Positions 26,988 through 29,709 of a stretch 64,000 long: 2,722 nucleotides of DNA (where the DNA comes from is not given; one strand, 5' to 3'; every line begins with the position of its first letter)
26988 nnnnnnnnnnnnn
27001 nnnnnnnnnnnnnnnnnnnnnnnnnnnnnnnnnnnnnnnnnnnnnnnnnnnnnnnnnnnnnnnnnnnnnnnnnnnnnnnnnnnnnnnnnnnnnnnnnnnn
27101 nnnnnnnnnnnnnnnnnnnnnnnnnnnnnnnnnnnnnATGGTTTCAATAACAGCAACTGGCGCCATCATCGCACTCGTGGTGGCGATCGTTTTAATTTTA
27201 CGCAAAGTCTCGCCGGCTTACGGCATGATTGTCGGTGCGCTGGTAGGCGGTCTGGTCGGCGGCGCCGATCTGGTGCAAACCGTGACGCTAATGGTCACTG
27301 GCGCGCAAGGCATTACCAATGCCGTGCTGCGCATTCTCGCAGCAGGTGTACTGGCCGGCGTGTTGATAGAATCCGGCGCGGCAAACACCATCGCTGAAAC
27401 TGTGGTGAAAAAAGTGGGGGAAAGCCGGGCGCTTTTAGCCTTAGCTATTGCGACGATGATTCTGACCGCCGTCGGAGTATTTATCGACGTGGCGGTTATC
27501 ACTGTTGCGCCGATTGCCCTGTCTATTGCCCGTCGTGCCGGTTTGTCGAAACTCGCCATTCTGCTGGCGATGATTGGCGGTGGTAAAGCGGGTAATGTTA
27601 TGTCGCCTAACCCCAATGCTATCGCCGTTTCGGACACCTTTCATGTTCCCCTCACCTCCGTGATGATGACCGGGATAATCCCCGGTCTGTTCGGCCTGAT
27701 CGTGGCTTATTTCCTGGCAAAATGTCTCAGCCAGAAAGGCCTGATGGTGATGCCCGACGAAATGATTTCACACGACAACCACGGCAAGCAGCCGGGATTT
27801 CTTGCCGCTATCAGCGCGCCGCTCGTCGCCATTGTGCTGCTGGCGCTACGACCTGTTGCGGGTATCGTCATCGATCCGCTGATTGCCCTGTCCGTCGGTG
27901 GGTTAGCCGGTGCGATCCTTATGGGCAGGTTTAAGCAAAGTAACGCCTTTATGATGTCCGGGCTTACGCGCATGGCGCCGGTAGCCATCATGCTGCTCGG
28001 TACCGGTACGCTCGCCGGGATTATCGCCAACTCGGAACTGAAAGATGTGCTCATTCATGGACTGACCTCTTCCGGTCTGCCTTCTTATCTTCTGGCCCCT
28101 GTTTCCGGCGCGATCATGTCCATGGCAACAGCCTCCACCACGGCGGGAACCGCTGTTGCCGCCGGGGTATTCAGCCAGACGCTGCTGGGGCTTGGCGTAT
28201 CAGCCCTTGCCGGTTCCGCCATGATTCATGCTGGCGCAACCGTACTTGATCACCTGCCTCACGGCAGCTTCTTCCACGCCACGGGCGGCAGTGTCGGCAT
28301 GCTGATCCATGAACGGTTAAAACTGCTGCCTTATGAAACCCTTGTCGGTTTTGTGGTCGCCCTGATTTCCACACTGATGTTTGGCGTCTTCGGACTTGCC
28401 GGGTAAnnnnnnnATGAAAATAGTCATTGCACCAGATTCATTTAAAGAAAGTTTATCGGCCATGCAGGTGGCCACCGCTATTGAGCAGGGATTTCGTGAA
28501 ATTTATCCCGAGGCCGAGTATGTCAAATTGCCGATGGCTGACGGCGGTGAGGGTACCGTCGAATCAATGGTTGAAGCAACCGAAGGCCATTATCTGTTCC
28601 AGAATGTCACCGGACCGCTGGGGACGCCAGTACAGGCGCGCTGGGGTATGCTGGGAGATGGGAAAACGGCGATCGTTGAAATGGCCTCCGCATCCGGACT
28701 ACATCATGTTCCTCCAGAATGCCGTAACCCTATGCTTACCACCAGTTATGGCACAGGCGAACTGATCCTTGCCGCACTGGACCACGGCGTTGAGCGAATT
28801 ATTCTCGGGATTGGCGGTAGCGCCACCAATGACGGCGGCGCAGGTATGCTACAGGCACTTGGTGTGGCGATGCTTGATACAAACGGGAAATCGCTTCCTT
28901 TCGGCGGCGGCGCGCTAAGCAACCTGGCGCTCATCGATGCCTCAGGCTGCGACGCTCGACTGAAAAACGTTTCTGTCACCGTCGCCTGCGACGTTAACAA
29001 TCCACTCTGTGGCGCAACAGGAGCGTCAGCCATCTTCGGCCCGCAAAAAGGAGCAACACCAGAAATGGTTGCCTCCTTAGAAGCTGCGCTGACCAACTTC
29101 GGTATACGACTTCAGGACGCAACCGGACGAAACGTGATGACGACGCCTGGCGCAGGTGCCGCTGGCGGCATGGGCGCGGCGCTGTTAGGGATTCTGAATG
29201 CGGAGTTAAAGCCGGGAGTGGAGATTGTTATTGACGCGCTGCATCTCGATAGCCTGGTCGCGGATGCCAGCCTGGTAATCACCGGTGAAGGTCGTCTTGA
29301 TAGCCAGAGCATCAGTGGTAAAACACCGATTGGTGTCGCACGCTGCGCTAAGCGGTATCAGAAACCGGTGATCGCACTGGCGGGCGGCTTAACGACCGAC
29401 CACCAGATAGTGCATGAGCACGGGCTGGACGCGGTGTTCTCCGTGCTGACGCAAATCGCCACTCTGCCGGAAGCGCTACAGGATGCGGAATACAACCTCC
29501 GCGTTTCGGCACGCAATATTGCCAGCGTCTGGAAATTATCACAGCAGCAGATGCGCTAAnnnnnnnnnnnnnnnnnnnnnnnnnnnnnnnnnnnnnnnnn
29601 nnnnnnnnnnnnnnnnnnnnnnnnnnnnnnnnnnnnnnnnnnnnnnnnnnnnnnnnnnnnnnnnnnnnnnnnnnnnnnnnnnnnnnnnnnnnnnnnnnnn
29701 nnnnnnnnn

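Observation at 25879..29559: Sugar-diacid regulator, GntP permease and glycerate kinase as metabolic cargo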

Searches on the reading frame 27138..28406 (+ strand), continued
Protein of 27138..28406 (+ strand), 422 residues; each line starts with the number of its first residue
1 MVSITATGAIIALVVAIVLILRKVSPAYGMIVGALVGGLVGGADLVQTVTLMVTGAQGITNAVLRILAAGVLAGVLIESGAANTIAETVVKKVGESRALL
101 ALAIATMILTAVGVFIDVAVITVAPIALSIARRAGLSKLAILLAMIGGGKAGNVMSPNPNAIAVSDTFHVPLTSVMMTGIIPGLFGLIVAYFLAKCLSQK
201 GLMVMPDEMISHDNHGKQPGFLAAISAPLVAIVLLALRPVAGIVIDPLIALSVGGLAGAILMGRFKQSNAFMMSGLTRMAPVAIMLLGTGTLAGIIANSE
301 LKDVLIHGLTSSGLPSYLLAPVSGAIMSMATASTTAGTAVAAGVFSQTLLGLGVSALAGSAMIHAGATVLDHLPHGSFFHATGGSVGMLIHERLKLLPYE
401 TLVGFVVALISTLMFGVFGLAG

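Call 15: find_encoding_contigs(protein=P0003, flank=6000, max_places=3)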
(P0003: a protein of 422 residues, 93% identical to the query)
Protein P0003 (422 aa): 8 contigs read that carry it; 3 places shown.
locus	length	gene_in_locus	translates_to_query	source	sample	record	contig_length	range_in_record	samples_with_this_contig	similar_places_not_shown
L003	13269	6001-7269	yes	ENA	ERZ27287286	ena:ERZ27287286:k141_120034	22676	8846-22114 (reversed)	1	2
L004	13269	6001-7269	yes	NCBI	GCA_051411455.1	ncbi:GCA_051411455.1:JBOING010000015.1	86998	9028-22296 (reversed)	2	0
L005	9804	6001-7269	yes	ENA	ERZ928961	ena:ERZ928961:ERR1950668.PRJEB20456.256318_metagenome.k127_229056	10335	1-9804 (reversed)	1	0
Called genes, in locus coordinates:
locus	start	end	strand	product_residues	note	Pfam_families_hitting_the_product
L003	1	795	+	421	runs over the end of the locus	PF00270:DEAD, PF00271:Helicase_C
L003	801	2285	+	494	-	PF02541:Ppx-GppA, PF21447:Ppx-GppA_III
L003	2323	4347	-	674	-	PF00580:UvrD-helicase, PF01443:Viral_helicase1 (faint), PF13245:AAA_19, PF13604:AAA_30 (faint), PF13361:UvrD_C, PF13538:UvrD_C_2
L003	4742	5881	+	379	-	PF05651:Diacid_rec, PF17853:GGDEF_2, PF13556:HTH_30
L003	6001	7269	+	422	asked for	PF02447:GntP_permease, PF03600:CitMHS, PF13726:Na_H_antiport_2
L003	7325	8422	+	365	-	PF02595:Gly_kinase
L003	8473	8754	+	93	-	PF00639:Rotamase, PF13145:Rotamase_2 (weak), PF13616:Rotamase_3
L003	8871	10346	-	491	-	PF07991:KARI_N, PF01450:KARI_C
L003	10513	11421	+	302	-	PF00126:HTH_1, PF03466:LysR_substrate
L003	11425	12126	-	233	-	PF09365:DUF2461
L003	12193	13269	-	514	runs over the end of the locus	PF00291:PALP, PF00585:Thr_dehydrat_C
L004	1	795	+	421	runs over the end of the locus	PF00270:DEAD, PF00271:Helicase_C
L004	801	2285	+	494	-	PF02541:Ppx-GppA, PF21447:Ppx-GppA_III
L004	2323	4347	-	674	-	PF00580:UvrD-helicase, PF01443:Viral_helicase1 (faint), PF13245:AAA_19, PF13604:AAA_30 (faint), PF13361:UvrD_C, PF13538:UvrD_C_2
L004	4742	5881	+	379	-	PF05651:Diacid_rec, PF17853:GGDEF_2, PF13556:HTH_30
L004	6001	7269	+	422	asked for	PF02447:GntP_permease, PF03600:CitMHS, PF13726:Na_H_antiport_2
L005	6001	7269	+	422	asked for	PF02447:GntP_permease, PF03600:CitMHS, PF13726:Na_H_antiport_2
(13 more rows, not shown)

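Call 16: find_encoding_contigs(protein=P0030, flank=6000, max_places=2)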
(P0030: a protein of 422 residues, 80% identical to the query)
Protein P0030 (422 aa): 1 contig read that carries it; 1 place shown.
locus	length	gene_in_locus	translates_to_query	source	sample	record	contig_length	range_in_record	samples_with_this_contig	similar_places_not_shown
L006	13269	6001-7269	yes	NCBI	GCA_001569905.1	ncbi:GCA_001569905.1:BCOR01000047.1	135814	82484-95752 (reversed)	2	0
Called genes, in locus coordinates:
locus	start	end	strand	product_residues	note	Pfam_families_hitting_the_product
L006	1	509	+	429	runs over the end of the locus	PF00860:Xan_ur_permease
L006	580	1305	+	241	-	PF00308:Bac_DnaA, PF22688:Hda_lid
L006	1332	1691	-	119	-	PF03960:ArsC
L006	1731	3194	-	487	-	PF01435:Peptidase_M48, PF13428:TPR_14 (faint), PF14559:TPR_19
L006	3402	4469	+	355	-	PF01594:AI-2E_transport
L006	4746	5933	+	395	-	PF05651:Diacid_rec, PF17853:GGDEF_2, PF13556:HTH_30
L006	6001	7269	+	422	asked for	PF02447:GntP_permease, PF03600:CitMHS, PF13726:Na_H_antiport_2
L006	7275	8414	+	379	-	PF02595:Gly_kinase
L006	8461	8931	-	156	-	PF08534:Redoxin, PF00578:AhpC-TSA, PF02630:SCO1-SenC (weak)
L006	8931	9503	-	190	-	PF13291:ACT_4 (faint), PF01842:ACT (faint), PF13740:ACT_6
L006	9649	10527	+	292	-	PF00701:DHDPS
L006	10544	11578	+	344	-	PF06804:BamC_C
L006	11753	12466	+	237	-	PF01259:SAICAR_synt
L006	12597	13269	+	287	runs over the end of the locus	PF04228:Zn_peptidase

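Call 42: search_dna_similar(query=window:27138-28406:+, collection=plasmids, mode=protein, max_evalue=1e-60, max_rows=40)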
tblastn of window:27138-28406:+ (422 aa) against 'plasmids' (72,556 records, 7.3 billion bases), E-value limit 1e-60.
Records with a match: 24; places in all: 25; records where one place covers at least 80% of the query: 24.
Best place of each record, by identity: >=99% 9; 80-90% 1; 60-80% 6; <60% 8.
By first word of the organism name: Escherichia 9; Salmonella 3; Paraclostridium 3; Plesiomonas 2; Aeromonas 1; Vibrio 1; Niallia 1; Mesobacillus 1; Staphylococcus 1; Parabacteroides 1; and 1 more.
By predicted mobility (MOB-suite, as given by PLSDB): non-mobilizable 14; conjugative 8; mobilizable 2.
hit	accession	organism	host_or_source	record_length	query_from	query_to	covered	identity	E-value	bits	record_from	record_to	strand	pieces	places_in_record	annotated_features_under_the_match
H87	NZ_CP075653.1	Escherichia coli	Homo sapiens,stool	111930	1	422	100%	99.8%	0e+0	649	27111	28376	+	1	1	SLC13 family permease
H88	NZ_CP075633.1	Escherichia coli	Homo sapiens,stool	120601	1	422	100%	99.8%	0e+0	649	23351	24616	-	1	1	SLC13 family permease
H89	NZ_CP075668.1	Escherichia coli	Homo sapiens,stool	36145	1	422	100%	99.8%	0e+0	649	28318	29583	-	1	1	SLC13 family permease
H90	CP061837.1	Escherichia coli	Sheep,cell culture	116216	1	422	100%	99.8%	0e+0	649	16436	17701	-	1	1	GntP family permease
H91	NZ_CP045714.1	Escherichia coli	Homo sapiens,feces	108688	1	422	100%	99.8%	0e+0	649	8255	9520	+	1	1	SLC13 family permease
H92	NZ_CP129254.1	Escherichia coli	Homo sapiens,anal swab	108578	1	422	100%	99.8%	0e+0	649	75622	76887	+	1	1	SLC13 family permease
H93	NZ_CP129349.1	Escherichia coli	Homo sapiens,stool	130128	1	422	100%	99.8%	0e+0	649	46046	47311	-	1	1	SLC13 family permease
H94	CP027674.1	Escherichia coli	Homo sapiens,stool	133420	1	422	100%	99.5%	0e+0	649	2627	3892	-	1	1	none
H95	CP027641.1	Escherichia coli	Homo sapiens,stool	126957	1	422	100%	99.5%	0e+0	647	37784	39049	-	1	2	none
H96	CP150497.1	Salmonella enterica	-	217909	1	414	98%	80.7%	5e-151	480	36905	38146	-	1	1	SLC13 family permease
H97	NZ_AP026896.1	Aeromonas caviae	Microbe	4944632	1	421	100%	76.5%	4e-156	495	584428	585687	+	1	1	none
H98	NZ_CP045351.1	Vibrio aquimaris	pure culture,Non-filtered water from ...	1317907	1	419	99%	73.3%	6e-136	437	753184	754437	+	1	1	none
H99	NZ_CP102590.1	Niallia taxi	-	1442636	2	422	100%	71.5%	8e-135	434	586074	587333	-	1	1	none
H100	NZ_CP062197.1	Plesiomonas shigelloides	Gentoo penguin,feces,feces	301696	22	420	95%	74.4%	2e-144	461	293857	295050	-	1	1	GntP family permease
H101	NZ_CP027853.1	Plesiomonas shigelloides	whole organism,catfish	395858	22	420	95%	74.4%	2e-144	461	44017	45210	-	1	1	GntP family permease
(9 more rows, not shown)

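Call 45: get_annotated_region(hit=H98, flank=5000)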
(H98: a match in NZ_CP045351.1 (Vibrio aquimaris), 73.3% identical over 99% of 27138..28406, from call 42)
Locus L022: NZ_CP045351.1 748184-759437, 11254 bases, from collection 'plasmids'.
description: Vibrio aquimaris strain THAF100 plasmid pTHAF100_a, complete sequence
organism: Vibrio aquimaris (NCBI taxid 2587862)
taxonomy: Bacteria; Pseudomonadota; Gammaproteobacteria; Vibrionales; Vibrionaceae; Vibrio; Vibrio aquimaris
host: -; source: pure culture,Non-filtered water from the water column of tank 6 of a marine aquarium containing stony-coral ...; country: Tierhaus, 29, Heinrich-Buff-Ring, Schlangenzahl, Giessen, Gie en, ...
typing (MOB-suite, as given by PLSDB): non-mobilizable
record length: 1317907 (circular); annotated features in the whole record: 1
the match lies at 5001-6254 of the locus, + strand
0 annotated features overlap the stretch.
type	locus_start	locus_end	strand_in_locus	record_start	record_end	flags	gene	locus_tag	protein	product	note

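Call 46: get_annotated_region(hit=H96, flank=6000)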
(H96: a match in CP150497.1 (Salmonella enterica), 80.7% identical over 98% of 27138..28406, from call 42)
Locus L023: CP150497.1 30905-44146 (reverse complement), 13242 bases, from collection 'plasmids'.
description: Salmonella enterica subsp. enterica serovar Infantis strain CVMAU-4 plasmid unnamed, complete sequence
organism: Salmonella enterica (NCBI taxid 595)
taxonomy: Bacteria; Pseudomonadota; Gammaproteobacteria; Enterobacterales; Enterobacteriaceae; Salmonella; Salmonella enterica
host: -; source: -; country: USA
typing (MOB-suite, as given by PLSDB): mobilizable; replicon IncFIB
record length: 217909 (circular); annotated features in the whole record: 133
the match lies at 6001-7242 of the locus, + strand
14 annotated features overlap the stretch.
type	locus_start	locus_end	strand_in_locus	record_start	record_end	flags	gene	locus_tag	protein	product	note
CDS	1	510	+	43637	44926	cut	uraA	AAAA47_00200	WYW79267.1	uracil permease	-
CDS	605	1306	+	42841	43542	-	-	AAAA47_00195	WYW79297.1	DnaA inactivator Hda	-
CDS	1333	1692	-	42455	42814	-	arsC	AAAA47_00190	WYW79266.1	arsenate reductase (glutaredoxin)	-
CDS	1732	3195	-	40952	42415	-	bepA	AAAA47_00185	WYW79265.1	beta-barrel assembly-enhancing protease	-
CDS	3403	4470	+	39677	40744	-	-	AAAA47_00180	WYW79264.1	AI-2E family transporter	-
CDS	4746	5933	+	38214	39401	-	-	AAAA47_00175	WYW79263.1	sugar diacid recognition domain-containing protein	-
CDS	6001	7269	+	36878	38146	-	-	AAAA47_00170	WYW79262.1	SLC13 family permease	-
CDS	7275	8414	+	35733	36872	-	-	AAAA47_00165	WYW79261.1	glycerate kinase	-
CDS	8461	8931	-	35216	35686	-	bcp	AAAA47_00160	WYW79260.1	thioredoxin-dependent thiol peroxidase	-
CDS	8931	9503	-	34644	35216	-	-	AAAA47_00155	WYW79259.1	glycine cleavage system transcriptional repressor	-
CDS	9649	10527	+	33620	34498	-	dapA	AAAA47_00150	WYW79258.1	4-hydroxy-tetrahydrodipicolinate synthase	-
CDS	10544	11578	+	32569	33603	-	bamC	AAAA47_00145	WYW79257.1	outer membrane protein assembly factor BamC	-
CDS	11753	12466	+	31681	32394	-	purC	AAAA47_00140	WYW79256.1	phosphoribosylaminoimidazolesuccinocarboxamide synthase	-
CDS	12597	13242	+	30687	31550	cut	-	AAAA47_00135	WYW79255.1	neutral zinc metallopeptidase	-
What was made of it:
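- The unit sits in different chromosomal neighbourhoods: rep-ppiC in Citrobacter, perM-bcp in Salmonella (calls 15, 16, 46).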

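Call 86: predict_structure(alignment_id=A3)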
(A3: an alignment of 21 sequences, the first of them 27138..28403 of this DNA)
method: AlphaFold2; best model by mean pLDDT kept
length: 422 residues; sequences in the alignment: 21
mean_pLDDT: 82.1   pTM: 0.80
mean pLDDT of the five models: 82.1, 81.4, 76.7, 59.3, 52.9
residues with pLDDT >= 90: 75; 70-90: 309; 50-70: 27; < 50: 11
segments of 3 or more residues with pLDDT < 50: 213-215, 373-380
pLDDT, mean of each block of 10 residues (from residue 1): 82 84 78 91 92 80 79 84 86 86 89 76 85 88 89 84 88 89 93 90 73 59 87 80 79 88 85 83 75 80 77 85 82 69 86 89 86 49 66 82 91 86 57
secondary structure, 60 per line:
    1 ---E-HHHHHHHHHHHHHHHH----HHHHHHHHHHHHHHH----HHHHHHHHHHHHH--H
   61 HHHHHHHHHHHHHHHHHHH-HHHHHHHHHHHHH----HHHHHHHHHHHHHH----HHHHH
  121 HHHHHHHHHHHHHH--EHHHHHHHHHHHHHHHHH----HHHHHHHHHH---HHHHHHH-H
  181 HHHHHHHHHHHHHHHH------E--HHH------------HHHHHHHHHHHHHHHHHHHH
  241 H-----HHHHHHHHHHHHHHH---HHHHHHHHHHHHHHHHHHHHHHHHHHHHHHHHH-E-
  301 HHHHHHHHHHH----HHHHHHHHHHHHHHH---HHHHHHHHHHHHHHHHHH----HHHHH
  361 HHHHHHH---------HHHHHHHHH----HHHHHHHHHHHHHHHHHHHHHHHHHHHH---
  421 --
elements in order: H6-21 H26-40 H45-57 H60-79 H81-93 H98-111 H116-134 H138-154 H159-168 H172-178 H180-196 H221-241 H247-261 H265-297 H301-311 H316-330 H334-351 H356-367 H377-385 H390-417

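Call 88: fold_search(model_id=the predicted structure, library=pdb)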
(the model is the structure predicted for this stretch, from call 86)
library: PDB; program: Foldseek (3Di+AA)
matches with E <= 10: 500; with E <= 0.001: 28
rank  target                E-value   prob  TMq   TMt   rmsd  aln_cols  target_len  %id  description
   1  9a59_A                8.6e-10  1.00  0.79  0.72   4.2       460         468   16  Integrative model of MLEN-METQ by crosslinking MS and deep learning (released 2024-09-18)
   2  7qha_B                1.5e-07  1.00  0.43  0.43  10.0       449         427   16  Cryo-EM structure of the Tripartite ATP-independent Periplasmic (TRAP) transporter SiaQM from Photobacterium profundum (released 2022-12-21)
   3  8thi_B                2.9e-07  1.00  0.49  0.38   9.3       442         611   13  Cryo-EM structure of the Tripartite ATP-independent Periplasmic (TRAP) transporter SiaQM from Haemophilus influenzae ( (released 2023-11-22)
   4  8y4w_A                6.4e-07  1.00  0.50  0.38   8.5       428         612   14  Sialic acid bound form of Tripartite ATP-independent Periplasmic (TRAP) transporter from Fusobacterium nucleatum. (released 2024-12-11)
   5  9pym_A                6.6e-07  1.00  0.52  0.40   8.2       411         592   15  Cryo-EM structure of the isethionate TRAP transporter IseQM from Oleidesulfovibrio alaskensis with bound isethionate (released 2025-11-12)
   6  8thi_A                7.2e-07  1.00  0.49  0.38   9.4       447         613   12  Cryo-EM structure of the Tripartite ATP-independent Periplasmic (TRAP) transporter SiaQM from Haemophilus influenzae ( (released 2023-11-22)
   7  8thj_A                1.3e-06  1.00  0.48  0.37   9.4       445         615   13  Cryo-EM structure of the Tripartite ATP-independent Periplasmic (TRAP) transporter SiaQM from Haemophilus influenzae ( (released 2023-11-22)
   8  4r0c_C                1.1e-05  1.00  0.48  0.44   8.4       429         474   17  Crystal structure of the Alcanivorax borkumensis YdaH transporter reveals an unusual topology (released 2015-04-29)
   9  6okz_B                1.1e-05  1.00  0.49  0.47   8.7       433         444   14  Structure of VcINDY bound to Fumarate (released 2020-10-28)
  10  5ul7_A                1.7e-05  1.00  0.48  0.46   8.8       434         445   15  Structure and function of the divalent anion/Na+ symporter from Vibrio cholerae and a humanized variant (released 2017-05-17)
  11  8y5u_A                3.0e-05  1.00  0.73  0.62   5.8       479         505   15  human NaS1 intermediate state 1 (released 2025-01-22)
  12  9mcr_A                3.6e-05  1.00  0.59  0.54   9.4       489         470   15  Plant chloroplast dicarboxylate transporter AtDiT1 (released 2026-03-11)
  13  4r0c_D                3.8e-05  1.00  0.50  0.45   7.9       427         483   18  Crystal structure of the Alcanivorax borkumensis YdaH transporter reveals an unusual topology (released 2015-04-29)
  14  8y5w_A                4.1e-05  1.00  0.56  0.48   9.4       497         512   14  human NaS1 intermediate state 2 (released 2025-01-22)
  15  7qe5_A                4.1e-05  1.00  0.46  0.35   9.3       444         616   12  Structure of the membrane domains of the sialic acid TRAP transporter HiSiaQM from Haemophilus influenzae (released 2022-07-27)
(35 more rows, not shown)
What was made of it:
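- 27138..28406 (+): Divergent GntP-family (GrtP-like) permease, 422 aa. This copy carries P252S (C to T at 27891). AF2 model pLDDT 82 with an elevator-type ion-transporter-superfamily fold (calls 86, 88).
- On GntP permease family (Pfam PF02447, TC 2.A.8): The AF2 model (pLDDT 82, pTM 0.80) matches MleN, TRAP-QM, AbgT and DASS elevator carriers (calls 86, 88).
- Closest known: Canonical GntP-family gluconate permeases. Same: Ion-transporter superfamily elevator fold (call 88).
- Permease model has an organic-anion elevator-carrier fold (calls 86, 88).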

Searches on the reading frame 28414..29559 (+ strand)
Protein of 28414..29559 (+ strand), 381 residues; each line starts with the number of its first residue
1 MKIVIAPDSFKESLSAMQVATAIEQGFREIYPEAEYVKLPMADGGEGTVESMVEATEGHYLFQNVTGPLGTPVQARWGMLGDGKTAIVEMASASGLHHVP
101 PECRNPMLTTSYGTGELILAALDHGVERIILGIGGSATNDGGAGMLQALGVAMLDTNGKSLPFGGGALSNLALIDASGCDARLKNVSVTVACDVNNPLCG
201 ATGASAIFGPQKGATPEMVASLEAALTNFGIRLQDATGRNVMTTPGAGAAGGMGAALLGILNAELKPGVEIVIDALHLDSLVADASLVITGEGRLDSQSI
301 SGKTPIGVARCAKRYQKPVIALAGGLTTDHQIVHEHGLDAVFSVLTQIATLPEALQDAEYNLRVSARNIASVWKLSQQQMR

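Call 3: search_protein_families(library=pfam, proteins=[window:28414-29559:+])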
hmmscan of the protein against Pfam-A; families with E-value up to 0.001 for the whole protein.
window:28414-29559:+ (381 aa): 1 family
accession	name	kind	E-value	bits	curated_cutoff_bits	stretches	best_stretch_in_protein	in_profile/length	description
PF02595.20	Gly_kinase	-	1.9e-155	517.8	23.3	1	3-374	1-372/372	Glycerate kinase family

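Call 4: search_protein_families(library=ncbifam, proteins=[window:28414-29559:+])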
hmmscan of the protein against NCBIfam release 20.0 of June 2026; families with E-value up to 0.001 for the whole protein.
window:28414-29559:+ (381 aa): 3 families
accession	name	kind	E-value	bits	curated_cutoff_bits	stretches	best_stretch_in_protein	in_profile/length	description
TIGR00045.1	TIGR00045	subfamily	5.2e-161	535.8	168.45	1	2-375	1-374/375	glycerate kinase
NF007668.0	PRK10342.1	equivalog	3e-157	523.6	686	1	1-374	1-374/381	glycerate 2-kinase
NF007401.0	PRK09932.1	equivalog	2.2e-150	501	625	1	1-378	1-378/381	glycerate 3-kinase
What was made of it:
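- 28414..29559 (+): Class-I glycerate kinase, 381 aa, starting 7 nt after the permease stop codon. Gly_kinase 518 bits and TIGR00045 536 bits (calls 3, 4).
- On Class-I glycerate kinase (PF02595 / TIGR00045): TIGR00045 536 bits against 168 (calls 3, 4).
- Checked: Kinase: Gly_kinase, 518 bits (call 3); TIGR00045, 536 bits (call 4).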

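Call 64: search_solved_structures(query=window:28414-29559:+)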
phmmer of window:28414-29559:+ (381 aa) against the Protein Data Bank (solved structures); distinct sequences matched with E-value up to 0.001: 2.
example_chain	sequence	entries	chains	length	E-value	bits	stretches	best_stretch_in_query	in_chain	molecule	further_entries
3cwc_A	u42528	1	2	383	7.8e-145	485.8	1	1-378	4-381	Putative glycerate kinase 2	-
1to6_A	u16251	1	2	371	2e-68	234.5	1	1-372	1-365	Glycerate kinase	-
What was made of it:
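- On Class-I glycerate kinase (PF02595 / TIGR00045): Matches PDB 3CWC (E 8e-145) and 1TO6 (call 64).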
